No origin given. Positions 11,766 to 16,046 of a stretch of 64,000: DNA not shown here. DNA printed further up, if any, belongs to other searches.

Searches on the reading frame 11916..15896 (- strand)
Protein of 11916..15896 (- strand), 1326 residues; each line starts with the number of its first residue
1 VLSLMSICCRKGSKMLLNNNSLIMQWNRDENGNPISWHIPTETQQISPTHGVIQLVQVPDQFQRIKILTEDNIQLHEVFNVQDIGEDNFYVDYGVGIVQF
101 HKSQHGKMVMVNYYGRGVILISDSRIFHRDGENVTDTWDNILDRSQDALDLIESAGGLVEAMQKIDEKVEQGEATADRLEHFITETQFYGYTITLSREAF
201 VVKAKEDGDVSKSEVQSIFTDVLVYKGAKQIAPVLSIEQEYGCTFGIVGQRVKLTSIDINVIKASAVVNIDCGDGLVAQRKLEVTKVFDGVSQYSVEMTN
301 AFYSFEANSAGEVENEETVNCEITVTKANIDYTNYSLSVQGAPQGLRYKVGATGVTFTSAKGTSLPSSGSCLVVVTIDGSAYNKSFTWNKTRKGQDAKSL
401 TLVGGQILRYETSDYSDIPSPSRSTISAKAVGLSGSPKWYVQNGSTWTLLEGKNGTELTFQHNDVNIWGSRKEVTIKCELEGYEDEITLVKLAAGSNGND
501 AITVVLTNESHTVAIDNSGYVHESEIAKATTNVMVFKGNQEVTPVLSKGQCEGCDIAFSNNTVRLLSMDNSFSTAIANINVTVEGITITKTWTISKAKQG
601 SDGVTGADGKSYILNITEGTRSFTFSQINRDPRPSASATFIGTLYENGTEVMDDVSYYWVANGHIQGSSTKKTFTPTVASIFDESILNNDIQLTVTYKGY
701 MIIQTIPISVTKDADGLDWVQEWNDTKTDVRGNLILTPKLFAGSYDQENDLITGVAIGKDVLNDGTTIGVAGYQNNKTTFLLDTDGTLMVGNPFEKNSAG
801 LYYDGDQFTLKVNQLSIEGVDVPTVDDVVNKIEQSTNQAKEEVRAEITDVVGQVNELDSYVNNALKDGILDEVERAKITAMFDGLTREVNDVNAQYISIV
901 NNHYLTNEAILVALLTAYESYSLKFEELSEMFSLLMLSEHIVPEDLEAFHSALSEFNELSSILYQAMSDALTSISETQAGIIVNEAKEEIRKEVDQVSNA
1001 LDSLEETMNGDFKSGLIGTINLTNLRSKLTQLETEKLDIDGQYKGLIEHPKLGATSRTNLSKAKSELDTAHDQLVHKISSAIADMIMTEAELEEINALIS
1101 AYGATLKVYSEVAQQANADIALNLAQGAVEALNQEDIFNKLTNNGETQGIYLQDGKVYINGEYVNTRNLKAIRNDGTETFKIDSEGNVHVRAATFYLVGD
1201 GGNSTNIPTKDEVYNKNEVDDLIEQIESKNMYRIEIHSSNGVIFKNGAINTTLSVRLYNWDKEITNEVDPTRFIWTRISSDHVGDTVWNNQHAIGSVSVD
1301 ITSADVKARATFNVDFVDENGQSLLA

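Call 6: search_protein_families(library=pfam, proteins=[window:11916-15896:-], max_evalue=0.01)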
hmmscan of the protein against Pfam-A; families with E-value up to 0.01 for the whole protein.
window:11916-15896:- (1326 aa): 0 families

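Call 8: search_protein_families(library=phrogs, proteins=[window:11916-15896:-], max_evalue=0.001)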
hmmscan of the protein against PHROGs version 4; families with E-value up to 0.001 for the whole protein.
window:11916-15896:- (1326 aa): 11 families
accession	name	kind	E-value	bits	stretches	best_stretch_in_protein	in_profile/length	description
phrog_2204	-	other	6.6e-40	138.3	2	988-1319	457-751/764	glycerophosphoryl diester phosphodiesterase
phrog_2929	-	tail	7.4e-34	117.3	1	983-1319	375-682/1939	tail fiber protein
phrog_11315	-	unknown function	2.9e-19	70.3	1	51-180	41-158/384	-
phrog_21973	-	tail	1e-18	66.4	1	819-1109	19-319/3605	tail protein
phrog_26822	-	unknown function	3.8e-16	59.8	1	1224-1316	422-515/530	-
phrog_27577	-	tail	1.7e-15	56.6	1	836-1128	735-1034/1795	tail protein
phrog_13289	-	tail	2.2e-14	53.6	2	1115-1166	638-689/938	tail protein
phrog_38044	-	unknown function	3e-14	52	2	394-498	2604-2708/3576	-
phrog_16381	-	unknown function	2.6e-13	48.8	2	983-1148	1399-1562/2681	-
phrog_6253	-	tail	7.6e-10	39.2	1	1197-1314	478-583/589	minor tail protein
phrog_17422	-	unknown function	2.2e-09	36.7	1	1225-1315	852-943/961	-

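Call 103: search_protein_families(library=pfam, proteins=[window:11916-15896:-], max_evalue=0.1)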
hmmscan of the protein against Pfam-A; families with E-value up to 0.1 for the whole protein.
window:11916-15896:- (1326 aa): 0 families
